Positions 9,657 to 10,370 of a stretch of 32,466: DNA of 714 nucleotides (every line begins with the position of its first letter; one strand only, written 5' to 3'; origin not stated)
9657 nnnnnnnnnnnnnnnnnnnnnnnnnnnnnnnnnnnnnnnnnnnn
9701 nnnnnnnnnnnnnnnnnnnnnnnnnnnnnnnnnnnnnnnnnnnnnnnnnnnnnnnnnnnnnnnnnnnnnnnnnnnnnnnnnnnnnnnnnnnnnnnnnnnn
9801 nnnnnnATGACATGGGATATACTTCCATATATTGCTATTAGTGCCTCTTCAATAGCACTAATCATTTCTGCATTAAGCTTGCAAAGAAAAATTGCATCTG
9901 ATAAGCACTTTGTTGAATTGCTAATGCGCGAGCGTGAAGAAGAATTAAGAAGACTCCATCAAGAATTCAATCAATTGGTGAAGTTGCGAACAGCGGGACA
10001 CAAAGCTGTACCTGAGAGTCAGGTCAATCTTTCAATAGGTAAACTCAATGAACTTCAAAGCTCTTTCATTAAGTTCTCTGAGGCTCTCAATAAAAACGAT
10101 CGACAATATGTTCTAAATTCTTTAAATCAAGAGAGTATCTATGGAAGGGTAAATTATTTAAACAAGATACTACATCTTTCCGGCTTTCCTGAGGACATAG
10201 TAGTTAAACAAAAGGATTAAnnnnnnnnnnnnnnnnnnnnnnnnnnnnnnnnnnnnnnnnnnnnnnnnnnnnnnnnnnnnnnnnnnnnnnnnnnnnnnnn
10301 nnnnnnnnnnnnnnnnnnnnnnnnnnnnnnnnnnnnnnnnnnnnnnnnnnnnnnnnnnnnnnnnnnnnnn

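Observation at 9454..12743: OLD/PARIS-like ATPase-TOPRIM nuclease coupled to two small membrane proteins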

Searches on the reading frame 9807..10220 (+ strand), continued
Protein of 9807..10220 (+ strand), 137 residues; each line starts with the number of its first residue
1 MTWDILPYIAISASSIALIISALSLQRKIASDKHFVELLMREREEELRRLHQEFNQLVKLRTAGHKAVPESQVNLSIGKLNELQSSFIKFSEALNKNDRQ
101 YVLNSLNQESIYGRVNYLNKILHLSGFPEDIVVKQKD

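Call 68: search_dna_similar(query=L096:6090-6491:+, collection=plasmids, mode=protein, max_evalue=0.1, max_rows=20)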
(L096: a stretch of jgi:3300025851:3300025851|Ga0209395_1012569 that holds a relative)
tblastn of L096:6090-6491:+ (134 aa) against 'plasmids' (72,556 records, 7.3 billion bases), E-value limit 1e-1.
No match.

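Call 69: get_annotated_region(hit=H2, flank=6000)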
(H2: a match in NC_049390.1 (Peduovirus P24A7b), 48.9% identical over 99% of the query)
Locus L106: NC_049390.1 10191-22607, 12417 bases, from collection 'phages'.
description: Escherichia virus P2_4A7b genome assembly, chromosome: 1.
organism: Peduovirus P24A7b (NCBI taxid 2844219)
taxonomy: Viruses; Duplodnaviria; Heunggongvirae; Uroviricota; Caudoviricetes; Peduoviridae; Peduovirus
host: -; source: -; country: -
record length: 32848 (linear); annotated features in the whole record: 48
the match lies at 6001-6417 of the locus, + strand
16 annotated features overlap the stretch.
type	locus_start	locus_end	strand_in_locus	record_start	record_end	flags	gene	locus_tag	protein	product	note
CDS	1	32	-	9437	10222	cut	-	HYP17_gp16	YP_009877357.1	hypothetical protein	-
CDS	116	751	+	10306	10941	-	-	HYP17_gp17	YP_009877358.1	baseplate assembly protein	-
CDS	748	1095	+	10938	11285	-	-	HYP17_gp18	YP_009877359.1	baseplate wedge subunit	-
CDS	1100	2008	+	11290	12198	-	-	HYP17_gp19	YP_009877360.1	baseplate protein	-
CDS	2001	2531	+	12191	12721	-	-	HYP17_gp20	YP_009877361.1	tail protein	-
CDS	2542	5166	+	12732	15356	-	-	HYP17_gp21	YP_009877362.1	tail fiber protein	-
CDS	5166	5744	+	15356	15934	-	-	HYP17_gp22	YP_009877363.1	tail fiber assembly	-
CDS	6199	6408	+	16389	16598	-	-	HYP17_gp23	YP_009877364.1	hypothetical protein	-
CDS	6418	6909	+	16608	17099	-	-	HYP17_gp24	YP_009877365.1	hypothetical protein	-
CDS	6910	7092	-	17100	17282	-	-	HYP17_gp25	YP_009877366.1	hypothetical protein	-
CDS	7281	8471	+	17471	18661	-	-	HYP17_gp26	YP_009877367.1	Major tail sheath protein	-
CDS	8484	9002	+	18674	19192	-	-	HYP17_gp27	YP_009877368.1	head closure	-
CDS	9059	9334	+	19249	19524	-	-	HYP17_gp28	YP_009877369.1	tail protein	-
CDS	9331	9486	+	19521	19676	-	-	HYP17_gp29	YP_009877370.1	tail protein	-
CDS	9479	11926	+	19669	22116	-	-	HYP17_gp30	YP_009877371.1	tail length tape measure protein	-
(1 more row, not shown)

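Call 98: predict_structure(alignment_id=A2)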
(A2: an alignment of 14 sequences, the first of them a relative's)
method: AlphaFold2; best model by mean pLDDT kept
length: 137 residues; sequences in the alignment: 14
mean_pLDDT: 85.3   pTM: 0.72
mean pLDDT of the five models: 85.3, 83.7, 82.9, 82.1, 79.8
residues with pLDDT >= 90: 83; 70-90: 31; 50-70: 21; < 50: 2
segments of 3 or more residues with pLDDT < 50: none
pLDDT, mean of each block of 10 residues (from residue 1): 85 94 93 92 71 69 58 87 93 94 96 95 89 77
secondary structure, 60 per line:
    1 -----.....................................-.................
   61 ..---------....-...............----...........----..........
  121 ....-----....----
elements in order: H6-42 H44-62 E72-75 H77-91 H96-106 H111-124 E130-133
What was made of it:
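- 9807..10220 (+): Gene for a 137-aa protein with one N-terminal TM helix, a long helical stalk and a small C-terminal alpha/beta domain ('TM1'). It is the second gene of the conserved pair. The positive-inside rule predicts the C-terminal part is cytoplasmic. The AF2 model has pLDDT 85 (call 98).
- Checked: The AF2 model of gene 2 shows long helices at 6-42 and 44-62, then a small alpha/beta domain (call 98).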

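Call 101: fold_search(model_id=the predicted structure, library=pdb)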
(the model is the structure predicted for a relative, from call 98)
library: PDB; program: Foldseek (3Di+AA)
matches with E <= 10: 51; with E <= 0.001: 0
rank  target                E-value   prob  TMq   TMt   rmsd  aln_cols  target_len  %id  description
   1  2jmh_MODEL_1_A        1.7e+00  0.08  0.20  0.22  11.4       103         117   17  NMR solution structure of Blo t 5, a major mite allergen from Blomia tropicalis (released 2007-11-13)
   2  6gwd_I                1.7e+00  0.06  0.18  0.16  15.3       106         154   16  Tubulin:iiH5 alphaRep complex (released 2019-01-30)
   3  8yk5_B                2.8e+00  0.08  0.23  0.06  13.4        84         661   15  Structure of glycerophosphoethanolamine ethanolaminephosphodiesterase from Streptomyces sanglieri (released 2024-04-03)
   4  8ru2_E                2.9e+00  0.08  0.30  0.15  13.4       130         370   12  Structure of the F-actin barbed end bound by formin mDia1 (released 2024-04-10)
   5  8iuf_A1               3.1e+00  0.03  0.16  0.16  14.0       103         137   12  Cryo-EM structure of Euglena gracilis super-complex I+III2+IV, composite (released 2024-02-28)
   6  5bk4_3                3.3e+00  0.07  0.25  0.09   9.0       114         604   12  Cryo-EM structure of Mcm2-7 double hexamer on dsDNA (released 2017-10-25)
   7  7q1e_D                3.5e+00  0.04  0.18  0.17  15.1       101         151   16  CPAP:TUBULIN:IIH5 ALPHAREP COMPLEX (released 2022-04-13)
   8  7qhs_3                3.7e+00  0.06  0.25  0.09   7.6       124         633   12  S. cerevisiae CMGE nucleating origin DNA melting (released 2022-06-15)
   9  6s87_D                3.7e+00  0.03  0.17  0.07  12.7       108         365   10  Crystal structure of 2-methylcitrate synthase (PrpC) from Pseudomonas aeruginosa in complex with oxaloacetate. (released 2020-10-21)
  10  1nwm                  4.2e+00  0.10  0.29  0.37  10.1       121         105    7  GAT domain of human GGA1 (released 2003-03-25)
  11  4xm4_C                4.7e+00  0.03  0.16  0.15   9.5        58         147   14  Structure of Chaetomium Mex67:Mtr2 subunits (released 2015-07-15)
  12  7q83_B                4.7e+00  0.03  0.18  0.16  20.6       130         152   18  Crystal structure of S. cerevisiae Sso2 in complex with the pleckstrin homology domain of Sec3 (released 2022-08-31)
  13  7e8n_A                5.0e+00  0.02  0.17  0.08  14.9       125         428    9  Crystal structure of Type II citrate synthase (HyCS) from Hymenobacter sp. PAMC 26554 (released 2022-01-12)
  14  6l4o_A                5.3e+00  0.04  0.18  0.08  12.4        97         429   11  Crystal structure of API5-FGF2 complex (released 2020-04-29)
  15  7xad_C                5.3e+00  0.02  0.17  0.23  14.3        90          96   17  Crystal strucutre of PD-L1 and DBL2_02 designed protein binder (released 2023-04-12)
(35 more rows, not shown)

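Call 102: fold_search(model_id=the predicted structure, library=viral)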
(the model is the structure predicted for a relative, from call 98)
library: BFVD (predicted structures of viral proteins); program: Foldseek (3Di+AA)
matches with E <= 10: 94; with E <= 0.001: 0
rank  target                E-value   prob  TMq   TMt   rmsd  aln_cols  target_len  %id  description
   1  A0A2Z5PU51            1.5e+00  0.04  0.20  0.05  20.9       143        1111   13  RNA dependent RNA polymerase [Yado-nushi virus 1-B]
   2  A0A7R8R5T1            1.7e+00  0.07  0.22  0.19  24.0       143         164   16  Uncharacterized protein [Klebsiella phage vB_KaS-Veronica]
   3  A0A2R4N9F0            2.4e+00  0.16  0.32  0.17  10.7       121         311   11  (no name in the UniProt tables at hand)
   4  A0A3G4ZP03            2.4e+00  0.10  0.27  0.23  18.8       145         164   12  Uncharacterized protein [Terrestrivirus sp.]
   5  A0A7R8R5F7            2.4e+00  0.08  0.28  0.08  20.1       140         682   14  Uncharacterized protein [Klebsiella phage vB_KvM-Eowyn]
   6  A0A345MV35            2.7e+00  0.06  0.25  0.14  22.0       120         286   11  (no name in the UniProt tables at hand)
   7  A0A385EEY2            2.9e+00  0.21  0.32  0.53   3.8        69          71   12  Uncharacterized protein [Caulobacter phage CcrBL9]
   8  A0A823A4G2            2.9e+00  0.12  0.27  0.34   5.7        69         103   19  (no name in the UniProt tables at hand)
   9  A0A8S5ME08            2.9e+00  0.02  0.15  0.16  13.3       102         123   15  Uncharacterized protein [Siphoviridae sp. ctYh54]
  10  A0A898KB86            3.1e+00  0.03  0.15  0.21  10.1        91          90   12  (no name in the UniProt tables at hand)
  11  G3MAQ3                3.1e+00  0.02  0.17  0.15  13.2       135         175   16  Gp512 [Bacillus phage G]
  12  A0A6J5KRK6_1          3.2e+00  0.08  0.21  0.04  11.3       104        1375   12  Large polyvalent protein associated domain-containing protein [uncultured Caudovirales phage]
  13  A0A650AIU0            3.6e+00  0.06  0.26  0.25  16.9       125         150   18  (no name in the UniProt tables at hand)
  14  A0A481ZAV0            3.6e+00  0.06  0.25  0.25  13.0       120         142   11  Uncharacterized protein [Pithovirus LCPAC403]
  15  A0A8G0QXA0            3.6e+00  0.04  0.14  0.17   9.8        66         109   11  (no name in the UniProt tables at hand)
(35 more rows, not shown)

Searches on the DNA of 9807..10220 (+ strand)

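Call 73: search_dna_similar(query=L106:5990-6915:+, collection=ecoli_genomes, mode=near, max_rows=12, rows=spread)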
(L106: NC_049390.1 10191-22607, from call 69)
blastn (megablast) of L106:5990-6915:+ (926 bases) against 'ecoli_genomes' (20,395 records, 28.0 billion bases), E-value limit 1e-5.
Records with a match: 2; places in all: 2; records where one place covers at least 80% of the query: 2.
Genomes with a match: 2 of 5426; with a place that covers at least 80% of the query: 2. Places per genome that has any: lowest 1, median 1, highest 1. On chromosomes: 2 places; on plasmids: 0.
Best place of each record, by identity: >=99% 2.
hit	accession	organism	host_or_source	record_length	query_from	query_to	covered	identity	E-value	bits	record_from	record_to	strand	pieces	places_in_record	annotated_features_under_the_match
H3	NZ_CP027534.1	Escherichia coli strain AR_0081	missing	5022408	1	926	100%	100.0%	0e+0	1711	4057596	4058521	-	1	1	hypothetical protein (x2)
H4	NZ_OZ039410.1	Escherichia coli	-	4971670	1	926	100%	100.0%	0e+0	1711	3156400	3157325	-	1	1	hypothetical protein (x2)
